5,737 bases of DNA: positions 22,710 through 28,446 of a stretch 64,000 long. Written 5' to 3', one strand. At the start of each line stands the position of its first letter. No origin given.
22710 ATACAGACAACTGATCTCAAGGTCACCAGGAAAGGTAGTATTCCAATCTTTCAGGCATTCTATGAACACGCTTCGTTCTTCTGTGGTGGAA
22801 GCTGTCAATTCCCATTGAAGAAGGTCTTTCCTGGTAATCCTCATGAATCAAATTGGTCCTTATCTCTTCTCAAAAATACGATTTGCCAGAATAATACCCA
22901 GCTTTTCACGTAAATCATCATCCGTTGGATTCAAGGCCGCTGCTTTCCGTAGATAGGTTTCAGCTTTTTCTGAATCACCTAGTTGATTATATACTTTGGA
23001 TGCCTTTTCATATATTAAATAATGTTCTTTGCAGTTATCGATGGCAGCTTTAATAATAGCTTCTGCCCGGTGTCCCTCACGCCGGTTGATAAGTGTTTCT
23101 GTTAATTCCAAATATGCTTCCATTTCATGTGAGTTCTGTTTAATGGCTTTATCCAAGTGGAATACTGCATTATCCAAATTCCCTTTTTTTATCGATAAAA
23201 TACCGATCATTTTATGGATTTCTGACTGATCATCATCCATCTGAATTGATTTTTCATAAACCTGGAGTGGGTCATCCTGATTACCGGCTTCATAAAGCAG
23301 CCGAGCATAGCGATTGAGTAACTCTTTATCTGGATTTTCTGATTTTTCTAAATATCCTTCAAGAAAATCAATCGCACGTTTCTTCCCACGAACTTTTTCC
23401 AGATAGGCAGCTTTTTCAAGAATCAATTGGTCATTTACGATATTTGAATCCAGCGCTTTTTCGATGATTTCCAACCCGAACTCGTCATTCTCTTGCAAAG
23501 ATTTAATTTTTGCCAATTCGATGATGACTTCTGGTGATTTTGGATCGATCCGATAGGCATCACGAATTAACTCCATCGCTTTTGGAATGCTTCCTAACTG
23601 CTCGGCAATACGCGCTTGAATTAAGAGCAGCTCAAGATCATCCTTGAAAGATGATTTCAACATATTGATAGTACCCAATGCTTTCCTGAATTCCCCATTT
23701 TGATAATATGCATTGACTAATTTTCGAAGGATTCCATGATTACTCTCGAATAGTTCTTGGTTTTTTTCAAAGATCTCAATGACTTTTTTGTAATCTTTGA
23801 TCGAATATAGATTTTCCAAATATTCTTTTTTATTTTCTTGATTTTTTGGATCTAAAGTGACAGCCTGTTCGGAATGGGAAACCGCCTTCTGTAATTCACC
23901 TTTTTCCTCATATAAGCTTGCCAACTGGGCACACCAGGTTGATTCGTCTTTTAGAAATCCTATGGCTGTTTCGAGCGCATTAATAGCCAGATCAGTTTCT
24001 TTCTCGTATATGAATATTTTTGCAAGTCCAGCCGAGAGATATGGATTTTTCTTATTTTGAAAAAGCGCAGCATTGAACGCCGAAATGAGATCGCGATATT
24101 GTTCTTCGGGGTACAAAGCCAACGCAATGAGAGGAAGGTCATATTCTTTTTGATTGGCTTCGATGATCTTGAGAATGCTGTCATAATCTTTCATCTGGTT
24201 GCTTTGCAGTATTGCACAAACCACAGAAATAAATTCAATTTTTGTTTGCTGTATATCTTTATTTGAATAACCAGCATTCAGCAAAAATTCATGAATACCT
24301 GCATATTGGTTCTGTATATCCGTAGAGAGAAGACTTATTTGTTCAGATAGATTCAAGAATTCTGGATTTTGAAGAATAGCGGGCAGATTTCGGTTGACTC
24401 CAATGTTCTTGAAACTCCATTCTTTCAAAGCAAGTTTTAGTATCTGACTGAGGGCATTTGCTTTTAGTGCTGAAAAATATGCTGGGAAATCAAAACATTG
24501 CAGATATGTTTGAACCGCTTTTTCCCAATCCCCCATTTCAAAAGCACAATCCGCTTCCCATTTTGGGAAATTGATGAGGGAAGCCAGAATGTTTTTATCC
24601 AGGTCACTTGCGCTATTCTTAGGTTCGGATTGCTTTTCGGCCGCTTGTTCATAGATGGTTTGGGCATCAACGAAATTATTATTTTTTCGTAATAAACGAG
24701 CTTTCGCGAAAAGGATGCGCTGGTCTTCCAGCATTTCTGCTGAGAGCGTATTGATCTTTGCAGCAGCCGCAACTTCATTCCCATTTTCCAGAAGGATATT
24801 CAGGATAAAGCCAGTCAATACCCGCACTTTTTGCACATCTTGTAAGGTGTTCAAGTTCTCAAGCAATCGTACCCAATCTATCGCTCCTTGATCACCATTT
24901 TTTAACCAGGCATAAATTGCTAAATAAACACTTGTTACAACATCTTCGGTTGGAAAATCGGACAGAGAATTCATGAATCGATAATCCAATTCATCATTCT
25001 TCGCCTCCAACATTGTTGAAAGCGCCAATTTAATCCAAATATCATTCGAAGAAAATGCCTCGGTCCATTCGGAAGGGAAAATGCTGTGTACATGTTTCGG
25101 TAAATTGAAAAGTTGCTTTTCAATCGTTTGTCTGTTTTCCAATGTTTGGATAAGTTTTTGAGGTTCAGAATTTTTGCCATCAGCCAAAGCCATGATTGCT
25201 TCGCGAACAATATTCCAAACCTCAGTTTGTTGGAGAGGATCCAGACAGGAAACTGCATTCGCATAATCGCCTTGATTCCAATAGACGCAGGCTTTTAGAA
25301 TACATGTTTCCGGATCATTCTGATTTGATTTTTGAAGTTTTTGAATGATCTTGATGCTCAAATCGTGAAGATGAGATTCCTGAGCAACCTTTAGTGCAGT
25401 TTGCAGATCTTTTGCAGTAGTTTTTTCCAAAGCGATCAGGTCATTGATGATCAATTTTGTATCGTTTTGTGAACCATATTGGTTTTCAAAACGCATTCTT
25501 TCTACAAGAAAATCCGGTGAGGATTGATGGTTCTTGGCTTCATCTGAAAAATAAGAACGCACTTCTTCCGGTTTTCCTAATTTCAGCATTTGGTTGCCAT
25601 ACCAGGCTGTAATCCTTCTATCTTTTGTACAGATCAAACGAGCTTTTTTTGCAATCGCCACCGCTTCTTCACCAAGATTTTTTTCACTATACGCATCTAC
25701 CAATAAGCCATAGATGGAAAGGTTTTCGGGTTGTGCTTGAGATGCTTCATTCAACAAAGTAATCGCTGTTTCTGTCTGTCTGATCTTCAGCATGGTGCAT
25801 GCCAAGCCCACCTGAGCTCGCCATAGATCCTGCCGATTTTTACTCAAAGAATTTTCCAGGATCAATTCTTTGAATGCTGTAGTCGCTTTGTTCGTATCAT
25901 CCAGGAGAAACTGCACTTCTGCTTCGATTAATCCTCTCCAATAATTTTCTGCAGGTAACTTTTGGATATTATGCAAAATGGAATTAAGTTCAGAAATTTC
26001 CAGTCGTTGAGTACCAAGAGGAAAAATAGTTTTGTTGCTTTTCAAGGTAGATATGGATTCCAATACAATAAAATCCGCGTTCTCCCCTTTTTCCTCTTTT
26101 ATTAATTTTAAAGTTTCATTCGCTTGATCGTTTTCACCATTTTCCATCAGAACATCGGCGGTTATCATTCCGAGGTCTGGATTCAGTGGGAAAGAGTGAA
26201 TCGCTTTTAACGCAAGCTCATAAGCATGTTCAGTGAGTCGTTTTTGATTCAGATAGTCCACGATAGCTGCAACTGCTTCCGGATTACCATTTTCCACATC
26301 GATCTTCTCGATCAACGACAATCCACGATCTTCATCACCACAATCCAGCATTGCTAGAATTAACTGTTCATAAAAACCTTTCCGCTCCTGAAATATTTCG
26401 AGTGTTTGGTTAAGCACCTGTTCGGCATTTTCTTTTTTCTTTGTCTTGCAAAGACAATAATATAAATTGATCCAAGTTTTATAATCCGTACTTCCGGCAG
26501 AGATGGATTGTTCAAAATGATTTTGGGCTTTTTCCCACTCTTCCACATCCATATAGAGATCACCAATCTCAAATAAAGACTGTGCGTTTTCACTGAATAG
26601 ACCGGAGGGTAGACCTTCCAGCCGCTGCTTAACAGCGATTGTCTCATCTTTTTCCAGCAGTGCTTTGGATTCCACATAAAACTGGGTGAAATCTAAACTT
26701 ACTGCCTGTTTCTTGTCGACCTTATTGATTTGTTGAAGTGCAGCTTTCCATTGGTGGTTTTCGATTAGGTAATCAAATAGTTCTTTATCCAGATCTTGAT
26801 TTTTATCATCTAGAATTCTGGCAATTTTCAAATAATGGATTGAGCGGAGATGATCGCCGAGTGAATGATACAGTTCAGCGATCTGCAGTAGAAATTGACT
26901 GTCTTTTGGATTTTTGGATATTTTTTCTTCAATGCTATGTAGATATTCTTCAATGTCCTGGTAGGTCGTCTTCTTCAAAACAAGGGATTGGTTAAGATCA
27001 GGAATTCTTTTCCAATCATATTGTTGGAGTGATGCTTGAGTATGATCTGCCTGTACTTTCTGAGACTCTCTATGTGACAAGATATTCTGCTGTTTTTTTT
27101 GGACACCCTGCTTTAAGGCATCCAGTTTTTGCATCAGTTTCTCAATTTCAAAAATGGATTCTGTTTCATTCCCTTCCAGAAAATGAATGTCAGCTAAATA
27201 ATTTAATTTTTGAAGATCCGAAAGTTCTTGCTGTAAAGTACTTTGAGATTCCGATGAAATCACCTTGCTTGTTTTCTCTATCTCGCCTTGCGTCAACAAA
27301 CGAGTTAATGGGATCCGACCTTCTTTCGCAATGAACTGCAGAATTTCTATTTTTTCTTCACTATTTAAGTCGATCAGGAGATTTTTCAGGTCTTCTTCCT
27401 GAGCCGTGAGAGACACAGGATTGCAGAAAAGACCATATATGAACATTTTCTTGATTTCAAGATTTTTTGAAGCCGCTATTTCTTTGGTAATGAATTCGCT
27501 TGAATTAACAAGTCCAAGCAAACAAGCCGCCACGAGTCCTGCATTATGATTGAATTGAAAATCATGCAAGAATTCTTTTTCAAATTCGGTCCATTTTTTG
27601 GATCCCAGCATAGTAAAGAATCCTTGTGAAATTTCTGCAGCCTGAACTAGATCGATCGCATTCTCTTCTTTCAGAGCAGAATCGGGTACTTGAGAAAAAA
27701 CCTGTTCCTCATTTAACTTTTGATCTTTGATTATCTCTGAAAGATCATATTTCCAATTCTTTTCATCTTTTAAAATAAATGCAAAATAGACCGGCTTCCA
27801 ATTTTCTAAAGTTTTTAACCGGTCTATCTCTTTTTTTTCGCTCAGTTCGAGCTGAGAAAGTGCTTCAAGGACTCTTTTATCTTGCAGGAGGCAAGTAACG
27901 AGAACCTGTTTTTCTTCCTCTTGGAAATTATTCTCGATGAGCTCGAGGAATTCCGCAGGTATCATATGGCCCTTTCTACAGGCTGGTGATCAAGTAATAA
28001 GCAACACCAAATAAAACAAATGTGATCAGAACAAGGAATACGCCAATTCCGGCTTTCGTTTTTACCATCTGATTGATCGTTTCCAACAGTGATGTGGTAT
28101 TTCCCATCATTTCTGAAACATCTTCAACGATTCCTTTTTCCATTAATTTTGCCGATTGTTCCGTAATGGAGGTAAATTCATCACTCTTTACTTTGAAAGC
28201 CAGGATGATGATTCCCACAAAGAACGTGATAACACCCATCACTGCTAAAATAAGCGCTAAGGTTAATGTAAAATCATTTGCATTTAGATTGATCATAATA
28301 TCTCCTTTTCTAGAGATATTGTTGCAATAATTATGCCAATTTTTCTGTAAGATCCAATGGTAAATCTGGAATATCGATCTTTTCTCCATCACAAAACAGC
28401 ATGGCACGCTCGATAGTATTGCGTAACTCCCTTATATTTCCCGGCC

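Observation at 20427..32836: Self-contained sigma-54 cassette: rpoN, PAS kinase, DNA-binding-less activator, -24/-12 promoter, then a 2-TM protein, a 1701-aa TPR protein and a cytoplasmic C25-like peptidase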

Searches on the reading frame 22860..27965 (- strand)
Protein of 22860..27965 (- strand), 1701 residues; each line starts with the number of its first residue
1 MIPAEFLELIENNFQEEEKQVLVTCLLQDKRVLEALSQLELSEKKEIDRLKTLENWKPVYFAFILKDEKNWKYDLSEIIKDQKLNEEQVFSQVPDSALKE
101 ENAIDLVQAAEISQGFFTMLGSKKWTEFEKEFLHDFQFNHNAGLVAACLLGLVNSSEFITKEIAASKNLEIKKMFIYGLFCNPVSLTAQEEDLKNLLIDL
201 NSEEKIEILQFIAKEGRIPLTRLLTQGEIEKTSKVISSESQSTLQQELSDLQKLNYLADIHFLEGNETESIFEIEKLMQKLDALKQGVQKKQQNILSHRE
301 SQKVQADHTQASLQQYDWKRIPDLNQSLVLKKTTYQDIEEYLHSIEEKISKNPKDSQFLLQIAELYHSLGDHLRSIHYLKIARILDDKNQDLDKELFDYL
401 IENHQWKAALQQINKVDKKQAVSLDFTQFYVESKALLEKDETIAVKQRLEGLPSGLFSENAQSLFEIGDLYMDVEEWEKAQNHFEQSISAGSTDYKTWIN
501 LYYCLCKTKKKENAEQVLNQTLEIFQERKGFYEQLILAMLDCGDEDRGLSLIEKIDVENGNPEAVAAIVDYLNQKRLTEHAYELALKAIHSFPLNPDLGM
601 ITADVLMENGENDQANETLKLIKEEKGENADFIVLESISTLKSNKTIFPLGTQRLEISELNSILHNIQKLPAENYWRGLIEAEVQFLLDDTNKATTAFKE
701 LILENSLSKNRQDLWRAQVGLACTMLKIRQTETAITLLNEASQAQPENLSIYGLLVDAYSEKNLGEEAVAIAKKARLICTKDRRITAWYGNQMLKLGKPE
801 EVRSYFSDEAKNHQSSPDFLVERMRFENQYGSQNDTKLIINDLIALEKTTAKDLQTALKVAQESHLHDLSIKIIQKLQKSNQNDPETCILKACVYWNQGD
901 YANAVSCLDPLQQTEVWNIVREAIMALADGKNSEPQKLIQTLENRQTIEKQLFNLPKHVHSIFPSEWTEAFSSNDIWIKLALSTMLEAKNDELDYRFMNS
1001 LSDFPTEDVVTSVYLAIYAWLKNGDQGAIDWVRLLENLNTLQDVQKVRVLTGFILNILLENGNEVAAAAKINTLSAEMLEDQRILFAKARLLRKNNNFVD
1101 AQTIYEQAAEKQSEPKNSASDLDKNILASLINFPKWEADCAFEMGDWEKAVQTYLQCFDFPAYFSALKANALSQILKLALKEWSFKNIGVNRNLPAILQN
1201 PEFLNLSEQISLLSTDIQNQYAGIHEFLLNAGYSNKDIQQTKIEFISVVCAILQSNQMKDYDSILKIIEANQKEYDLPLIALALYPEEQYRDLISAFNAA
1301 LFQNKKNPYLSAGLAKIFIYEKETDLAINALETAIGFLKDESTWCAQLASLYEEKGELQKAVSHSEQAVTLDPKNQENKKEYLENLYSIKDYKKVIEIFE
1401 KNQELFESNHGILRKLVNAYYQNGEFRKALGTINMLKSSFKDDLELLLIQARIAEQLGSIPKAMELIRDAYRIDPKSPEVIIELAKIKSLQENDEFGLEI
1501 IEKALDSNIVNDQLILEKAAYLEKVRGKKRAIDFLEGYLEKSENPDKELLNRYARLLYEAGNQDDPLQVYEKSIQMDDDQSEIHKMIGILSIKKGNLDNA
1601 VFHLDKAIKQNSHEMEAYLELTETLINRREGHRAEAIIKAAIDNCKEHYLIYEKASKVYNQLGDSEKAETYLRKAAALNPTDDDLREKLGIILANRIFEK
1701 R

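Call 5: search_protein_families(library=pfam, proteins=[window:22860-27965:-], max_evalue=0.01)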
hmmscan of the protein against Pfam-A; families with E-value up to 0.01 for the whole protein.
window:22860-27965:- (1701 aa): 21 families
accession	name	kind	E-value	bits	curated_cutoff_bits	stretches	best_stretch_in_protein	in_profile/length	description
PF14559.12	TPR_19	-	1.3e-39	134.7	25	2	730-777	6-53/68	Tetratricopeptide repeat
PF13428.12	TPR_14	-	2.2e-34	114.8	23.5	2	1445-1487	2-44/44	Tetratricopeptide repeat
PF07719.23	TPR_2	-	3e-28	96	27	0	1659-1682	11-34/34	Tetratricopeptide repeat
PF13432.12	TPR_16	-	1.5e-25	89.7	32.7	1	1415-1478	2-65/65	Tetratricopeptide repeat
PF13181.12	TPR_8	-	4.2e-24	83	25.7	2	1652-1681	4-33/34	Tetratricopeptide repeat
PF00515.34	TPR_1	-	1.1e-17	63.5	27.8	0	1658-1682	10-34/34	Tetratricopeptide repeat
PF13176.12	TPR_7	-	7.6e-16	57.2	27.9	0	1345-1376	2-35/36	Tetratricopeptide repeat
PF13429.12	TPR_15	-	3.1e-15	56.8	26.2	1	1331-1472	136-276/280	Tetratricopeptide repeat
PF23914.1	TPR_CcmH_CycH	-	9.6e-13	48.7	42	0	1340-1440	49-151/158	Cytochrome c-type biogenesis protein H TPR domain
PF13424.12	TPR_12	-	3.1e-12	46.9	30.1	0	461-527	3-77/77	Tetratricopeptide repeat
PF13414.12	TPR_11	-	9.6e-11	41.6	26.8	0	1658-1693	3-38/42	TPR repeat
PF13431.12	TPR_17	-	1.9e-10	40.6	24.4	0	349-374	6-31/34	Tetratricopeptide repeat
PF13174.12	TPR_6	-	1.4e-09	38.4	26.3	0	1138-1157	7-26/33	Tetratricopeptide repeat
PF12895.13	ANAPC3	-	1.6e-09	38.4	27.2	0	1594-1674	2-81/82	Anaphase-promoting complex, cyclosome, subunit 3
PF25058.1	ARM_TT21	-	2.1e-07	31.4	27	0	1348-1479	13-129/155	Tetratricopeptide repeat protein 21 ARM repeat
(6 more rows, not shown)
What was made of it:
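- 22860..27965 (-): 1701-aa cytoplasmic TPR protein. Only TPR families match (call 5).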

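Call 6: search_protein_families(library=ncbifam, proteins=[window:22860-27965:-], max_evalue=0.01)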
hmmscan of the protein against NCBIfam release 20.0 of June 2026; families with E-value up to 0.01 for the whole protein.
window:22860-27965:- (1701 aa): 15 families
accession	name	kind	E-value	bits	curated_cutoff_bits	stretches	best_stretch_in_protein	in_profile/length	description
TIGR02917.1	PEP_TPR_lipo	equivalog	3e-47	161.1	312.2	5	1247-1434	436-625/899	XrtA/PEP-CTERM system TPR-repeat protein PrsT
NF040959.1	MamA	equivalog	1.1e-29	103.3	200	4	1450-1589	43-181/204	magnetosome protein MamA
TIGR02521.1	type_IV_pilW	equivalog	1.3e-26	93.6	154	3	1500-1639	53-193/234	type IV pilus biogenesis/stability protein PilW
TIGR00540.1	TPR_hemY_coli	hypoth_equivalog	2.8e-16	59.3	142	3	1421-1625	163-369/385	heme biosynthesis-associated TPR protein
TIGR03939.1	PGA_TPR_OMP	equivalog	3e-14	52.2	366.65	2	1275-1409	87-221/800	poly-beta-1,6 N-acetyl-D-glucosamine export porin PgaA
TIGR02552.1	LcrH_SycD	equivalog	5.2e-14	52.1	104.8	0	464-530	55-121/136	SycD/LcrH family type III secretion system chaperone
NF052415.1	T3SS_chap_SctY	equivalog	9.2e-14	51.9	70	0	1400-1468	30-101/106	type III secretion apparatus assembly chaperone SctY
NF033920.0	C39_PA2778_fam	equivalog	3e-13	49.8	150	1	456-524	185-253/255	PA2778 family cysteine peptidase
NF008757.0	PRK11788.1-5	equivalog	5.1e-10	39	363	1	1347-1567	112-337/388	lipopolysaccharide assembly protein LapB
NF047558.1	TPR_END_plus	domain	2.5e-09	36.9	32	0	1657-1681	7-31/56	TPR end-of-group domain-containing protein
NF002725.1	PRK02603.1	equivalog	0.0001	22.4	143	1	1560-1660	48-144/173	photosystem I assembly protein Ycf3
NF033762.1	social_mot_Tgl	equivalog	0.00015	21.2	225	0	1560-1682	44-169/252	social motility TPR repeat lipoprotein Tgl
NF008520.0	PRK11447.1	equivalog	0.00016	19.6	858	1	1390-1677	399-699/1157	cellulose synthase complex outer membrane protein BcsC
NF033758.1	gliding_GltE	equivalog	0.00021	20.4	225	0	1572-1693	213-334/411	adventurous gliding motility TPR repeat lipoprotein GltE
NF011886.0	PRK15359.1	equivalog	0.0088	15.8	146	0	714-772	57-118/144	type III secretion system chaperone protein SscB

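Call 62: search_protein_families(library=padloc, proteins=[window:22860-27965:-], max_evalue=0.01)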
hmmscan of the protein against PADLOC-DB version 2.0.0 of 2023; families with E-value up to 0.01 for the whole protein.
window:22860-27965:- (1701 aa): 0 families

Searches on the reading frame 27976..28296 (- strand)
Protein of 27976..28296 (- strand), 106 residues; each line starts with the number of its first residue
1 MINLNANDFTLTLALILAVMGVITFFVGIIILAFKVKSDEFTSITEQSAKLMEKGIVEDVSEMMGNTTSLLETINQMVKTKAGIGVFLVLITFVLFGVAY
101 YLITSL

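Call 5: search_protein_families(library=pfam, proteins=[window:27976-28296:-], max_evalue=0.01)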
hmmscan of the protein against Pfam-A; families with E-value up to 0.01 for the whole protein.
window:27976-28296:- (106 aa): 0 families

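Call 6: search_protein_families(library=ncbifam, proteins=[window:27976-28296:-], max_evalue=0.01)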
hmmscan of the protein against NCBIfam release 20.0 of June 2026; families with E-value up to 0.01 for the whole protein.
window:27976-28296:- (106 aa): 1 family
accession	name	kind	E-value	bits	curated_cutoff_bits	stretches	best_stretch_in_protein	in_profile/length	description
TIGR00893.1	2A0114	subfamily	7.9e-05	21.8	395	1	13-97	147-231/399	D-galactonate transporter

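Call 62: search_protein_families(library=padloc, proteins=[window:27976-28296:-], max_evalue=0.01)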
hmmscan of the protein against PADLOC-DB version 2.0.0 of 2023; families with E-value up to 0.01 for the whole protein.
window:27976-28296:- (106 aa): 1 family
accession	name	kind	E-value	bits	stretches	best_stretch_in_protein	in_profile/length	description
PDLC00681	Effector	-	0.0059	14.2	1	8-65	67-127/199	2TM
